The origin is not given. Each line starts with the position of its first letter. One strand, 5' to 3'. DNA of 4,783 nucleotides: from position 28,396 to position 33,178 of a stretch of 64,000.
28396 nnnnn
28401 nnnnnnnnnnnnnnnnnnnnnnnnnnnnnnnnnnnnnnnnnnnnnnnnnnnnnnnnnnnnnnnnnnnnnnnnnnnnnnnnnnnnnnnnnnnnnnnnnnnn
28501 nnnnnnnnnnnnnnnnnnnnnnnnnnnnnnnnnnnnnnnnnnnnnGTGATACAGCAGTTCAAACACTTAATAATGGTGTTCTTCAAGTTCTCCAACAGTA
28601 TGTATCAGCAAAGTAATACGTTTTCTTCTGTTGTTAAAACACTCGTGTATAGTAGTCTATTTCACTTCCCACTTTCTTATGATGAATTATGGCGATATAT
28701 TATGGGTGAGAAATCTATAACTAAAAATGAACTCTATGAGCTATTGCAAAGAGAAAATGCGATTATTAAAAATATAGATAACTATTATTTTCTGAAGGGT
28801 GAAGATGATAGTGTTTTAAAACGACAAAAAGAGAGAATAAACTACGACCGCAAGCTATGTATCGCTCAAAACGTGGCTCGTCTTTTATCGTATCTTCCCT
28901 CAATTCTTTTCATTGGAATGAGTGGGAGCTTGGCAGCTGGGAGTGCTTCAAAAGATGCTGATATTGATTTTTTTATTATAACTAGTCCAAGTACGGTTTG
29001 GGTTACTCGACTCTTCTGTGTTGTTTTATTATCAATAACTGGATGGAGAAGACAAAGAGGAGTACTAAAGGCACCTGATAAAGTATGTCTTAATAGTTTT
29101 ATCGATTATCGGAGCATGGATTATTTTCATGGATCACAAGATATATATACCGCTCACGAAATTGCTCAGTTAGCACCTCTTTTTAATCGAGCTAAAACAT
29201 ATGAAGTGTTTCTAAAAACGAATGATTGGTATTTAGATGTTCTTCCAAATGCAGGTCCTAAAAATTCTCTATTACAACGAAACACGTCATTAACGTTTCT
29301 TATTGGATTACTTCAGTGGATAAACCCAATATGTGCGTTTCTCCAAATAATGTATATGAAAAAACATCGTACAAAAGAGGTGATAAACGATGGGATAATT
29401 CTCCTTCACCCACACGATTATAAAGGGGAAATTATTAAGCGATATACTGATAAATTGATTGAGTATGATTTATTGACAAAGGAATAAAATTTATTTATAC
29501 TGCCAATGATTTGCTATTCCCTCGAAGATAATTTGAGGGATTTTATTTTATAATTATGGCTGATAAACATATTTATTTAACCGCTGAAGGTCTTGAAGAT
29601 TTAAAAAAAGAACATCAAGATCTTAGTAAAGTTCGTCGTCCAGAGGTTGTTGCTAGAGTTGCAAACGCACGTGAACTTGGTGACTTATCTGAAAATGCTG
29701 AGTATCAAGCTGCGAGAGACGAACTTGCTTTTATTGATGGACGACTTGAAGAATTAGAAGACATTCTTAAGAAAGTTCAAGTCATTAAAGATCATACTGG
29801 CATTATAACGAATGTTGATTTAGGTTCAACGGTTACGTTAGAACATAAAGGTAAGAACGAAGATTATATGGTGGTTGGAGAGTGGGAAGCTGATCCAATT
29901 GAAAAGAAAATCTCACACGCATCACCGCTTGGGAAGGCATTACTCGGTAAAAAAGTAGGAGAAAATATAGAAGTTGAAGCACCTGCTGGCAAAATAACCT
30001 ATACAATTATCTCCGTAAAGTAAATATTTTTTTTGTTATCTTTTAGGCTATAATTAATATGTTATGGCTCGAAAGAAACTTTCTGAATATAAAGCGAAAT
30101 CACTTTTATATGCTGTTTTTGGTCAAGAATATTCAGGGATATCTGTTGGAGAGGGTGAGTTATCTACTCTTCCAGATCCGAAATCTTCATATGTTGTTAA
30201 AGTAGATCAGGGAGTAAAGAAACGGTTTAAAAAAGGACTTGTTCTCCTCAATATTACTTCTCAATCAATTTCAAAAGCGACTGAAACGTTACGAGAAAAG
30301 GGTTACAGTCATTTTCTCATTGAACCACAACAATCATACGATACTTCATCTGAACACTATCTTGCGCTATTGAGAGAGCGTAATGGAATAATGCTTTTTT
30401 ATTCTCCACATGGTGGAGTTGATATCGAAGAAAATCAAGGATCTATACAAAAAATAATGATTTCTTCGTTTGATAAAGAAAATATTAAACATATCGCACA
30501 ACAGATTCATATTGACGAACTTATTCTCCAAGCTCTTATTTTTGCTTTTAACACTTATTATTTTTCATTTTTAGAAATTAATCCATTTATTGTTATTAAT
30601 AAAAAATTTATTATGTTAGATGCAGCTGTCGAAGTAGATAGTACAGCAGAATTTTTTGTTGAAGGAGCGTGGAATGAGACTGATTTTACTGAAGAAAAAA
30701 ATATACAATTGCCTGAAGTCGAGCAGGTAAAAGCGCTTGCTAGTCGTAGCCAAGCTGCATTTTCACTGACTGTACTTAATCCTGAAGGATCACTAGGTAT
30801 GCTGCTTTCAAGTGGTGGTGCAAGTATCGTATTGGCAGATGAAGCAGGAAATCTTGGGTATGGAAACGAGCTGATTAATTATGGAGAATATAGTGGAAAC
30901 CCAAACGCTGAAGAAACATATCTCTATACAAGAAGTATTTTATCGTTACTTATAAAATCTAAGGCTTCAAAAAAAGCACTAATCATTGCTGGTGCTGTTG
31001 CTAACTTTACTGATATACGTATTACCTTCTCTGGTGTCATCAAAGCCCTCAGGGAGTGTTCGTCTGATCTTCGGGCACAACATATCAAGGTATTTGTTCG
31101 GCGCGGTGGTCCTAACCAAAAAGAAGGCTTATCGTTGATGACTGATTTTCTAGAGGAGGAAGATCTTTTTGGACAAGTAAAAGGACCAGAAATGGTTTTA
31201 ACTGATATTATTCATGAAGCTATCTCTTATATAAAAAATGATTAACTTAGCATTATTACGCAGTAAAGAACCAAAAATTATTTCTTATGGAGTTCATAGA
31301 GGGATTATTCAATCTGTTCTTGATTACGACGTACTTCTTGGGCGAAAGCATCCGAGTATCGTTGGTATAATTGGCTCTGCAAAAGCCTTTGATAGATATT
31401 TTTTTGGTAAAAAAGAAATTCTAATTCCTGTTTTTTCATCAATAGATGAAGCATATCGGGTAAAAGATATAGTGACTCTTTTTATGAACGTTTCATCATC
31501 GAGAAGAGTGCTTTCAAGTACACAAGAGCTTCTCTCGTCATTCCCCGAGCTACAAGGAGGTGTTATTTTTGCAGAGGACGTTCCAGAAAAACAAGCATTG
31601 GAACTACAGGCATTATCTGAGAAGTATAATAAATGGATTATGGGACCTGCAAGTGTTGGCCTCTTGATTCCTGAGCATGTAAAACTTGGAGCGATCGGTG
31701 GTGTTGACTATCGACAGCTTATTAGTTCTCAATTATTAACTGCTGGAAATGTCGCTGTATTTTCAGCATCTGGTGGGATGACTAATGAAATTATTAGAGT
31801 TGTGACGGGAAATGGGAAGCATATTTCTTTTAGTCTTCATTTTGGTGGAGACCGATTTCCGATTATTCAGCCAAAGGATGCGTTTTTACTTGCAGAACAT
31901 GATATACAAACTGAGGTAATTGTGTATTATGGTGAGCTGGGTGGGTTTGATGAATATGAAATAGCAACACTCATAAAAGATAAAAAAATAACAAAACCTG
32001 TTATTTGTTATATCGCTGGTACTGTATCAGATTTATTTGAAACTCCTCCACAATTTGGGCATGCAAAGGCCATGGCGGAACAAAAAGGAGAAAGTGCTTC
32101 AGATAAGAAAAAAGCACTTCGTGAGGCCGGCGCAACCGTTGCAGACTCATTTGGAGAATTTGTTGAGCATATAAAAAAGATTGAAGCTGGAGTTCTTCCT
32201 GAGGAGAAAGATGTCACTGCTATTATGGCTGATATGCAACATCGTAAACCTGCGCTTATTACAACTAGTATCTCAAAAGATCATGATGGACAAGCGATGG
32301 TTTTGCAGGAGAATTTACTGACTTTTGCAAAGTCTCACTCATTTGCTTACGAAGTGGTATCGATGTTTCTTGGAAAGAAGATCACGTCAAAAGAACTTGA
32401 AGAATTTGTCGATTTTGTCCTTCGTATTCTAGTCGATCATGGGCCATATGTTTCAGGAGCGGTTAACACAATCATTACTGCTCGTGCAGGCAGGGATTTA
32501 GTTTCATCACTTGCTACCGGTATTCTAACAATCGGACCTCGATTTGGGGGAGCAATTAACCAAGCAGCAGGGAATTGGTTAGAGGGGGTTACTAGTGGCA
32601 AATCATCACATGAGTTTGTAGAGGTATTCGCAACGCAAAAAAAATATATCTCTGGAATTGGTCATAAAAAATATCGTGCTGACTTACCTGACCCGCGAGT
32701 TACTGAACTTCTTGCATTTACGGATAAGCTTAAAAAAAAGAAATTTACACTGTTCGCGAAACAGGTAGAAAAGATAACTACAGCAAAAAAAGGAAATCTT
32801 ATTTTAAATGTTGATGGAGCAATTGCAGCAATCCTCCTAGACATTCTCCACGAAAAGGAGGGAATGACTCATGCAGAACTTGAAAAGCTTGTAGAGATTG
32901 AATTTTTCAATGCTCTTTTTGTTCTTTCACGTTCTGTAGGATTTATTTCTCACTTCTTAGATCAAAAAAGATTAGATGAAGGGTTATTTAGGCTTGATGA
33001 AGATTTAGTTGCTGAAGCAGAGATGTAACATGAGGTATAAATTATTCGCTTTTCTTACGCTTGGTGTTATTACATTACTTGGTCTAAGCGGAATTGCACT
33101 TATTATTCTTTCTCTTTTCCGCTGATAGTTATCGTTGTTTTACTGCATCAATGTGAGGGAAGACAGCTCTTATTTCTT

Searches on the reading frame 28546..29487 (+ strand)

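Call 77: search_protein_families(library=pfam, proteins=[window:28546-29487:+], max_evalue=0.001)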
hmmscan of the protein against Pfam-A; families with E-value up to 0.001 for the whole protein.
window:28546-29487:+ (313 aa): 1 family
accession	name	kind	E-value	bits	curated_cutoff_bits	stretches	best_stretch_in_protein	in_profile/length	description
PF01909.29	NTP_transf_2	-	0.00098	19.9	21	0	120-149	14-43/93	Nucleotidyltransferase domain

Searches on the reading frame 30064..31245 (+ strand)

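Call 77: search_protein_families(library=pfam, proteins=[window:30064-31245:+], max_evalue=0.001)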
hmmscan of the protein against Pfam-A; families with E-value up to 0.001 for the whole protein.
window:30064-31245:+ (393 aa): 3 families
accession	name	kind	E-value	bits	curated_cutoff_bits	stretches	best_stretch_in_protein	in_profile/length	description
PF16114.10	Citrate_bind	-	2.6e-51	174.1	26.8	1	217-388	5-176/177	ATP citrate lyase citrate-binding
PF24948.1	Citrate_synth_N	-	1.7e-28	100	83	1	40-203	51-232/232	ATP-citrate synthase ATP-grasp domain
PF08442.15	ATP-grasp_2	-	0.00013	22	29.5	1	89-176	98-201/202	ATP-grasp domain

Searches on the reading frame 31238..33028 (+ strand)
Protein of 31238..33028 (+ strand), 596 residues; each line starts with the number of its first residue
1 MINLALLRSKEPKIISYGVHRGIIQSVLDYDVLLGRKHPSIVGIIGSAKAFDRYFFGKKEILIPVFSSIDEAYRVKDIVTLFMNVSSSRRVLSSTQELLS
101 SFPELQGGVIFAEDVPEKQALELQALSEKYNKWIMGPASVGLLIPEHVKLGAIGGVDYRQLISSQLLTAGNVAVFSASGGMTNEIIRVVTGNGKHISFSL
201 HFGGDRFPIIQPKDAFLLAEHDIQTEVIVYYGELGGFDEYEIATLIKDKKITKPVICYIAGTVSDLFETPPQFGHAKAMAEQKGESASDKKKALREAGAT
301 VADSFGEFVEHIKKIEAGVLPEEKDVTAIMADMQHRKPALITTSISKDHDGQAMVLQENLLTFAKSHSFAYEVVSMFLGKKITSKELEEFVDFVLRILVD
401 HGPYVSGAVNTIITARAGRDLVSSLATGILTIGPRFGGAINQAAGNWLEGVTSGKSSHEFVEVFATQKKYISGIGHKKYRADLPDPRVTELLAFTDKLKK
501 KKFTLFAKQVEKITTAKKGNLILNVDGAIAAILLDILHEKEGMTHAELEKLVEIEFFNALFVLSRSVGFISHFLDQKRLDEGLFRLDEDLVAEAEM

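Call 7: search_protein_families(library=pfam, proteins=[window:31238-33028:+], max_evalue=0.001)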
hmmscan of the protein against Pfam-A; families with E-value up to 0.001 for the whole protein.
window:31238-33028:+ (596 aa): 3 families
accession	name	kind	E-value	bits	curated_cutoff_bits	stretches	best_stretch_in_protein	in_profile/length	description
PF00285.26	Citrate_synt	-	1.1e-20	74.5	27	1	341-585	128-355/357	Citrate synthase, C-terminal domain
PF00549.24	Ligase_CoA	-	2e-14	54.3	24.5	1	176-299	2-127/128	CoA-ligase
PF13607.11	Succ_CoA_lig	-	1.3e-05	25.4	27.4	1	169-311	1-134/138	Succinyl-CoA ligase like flavodoxin domain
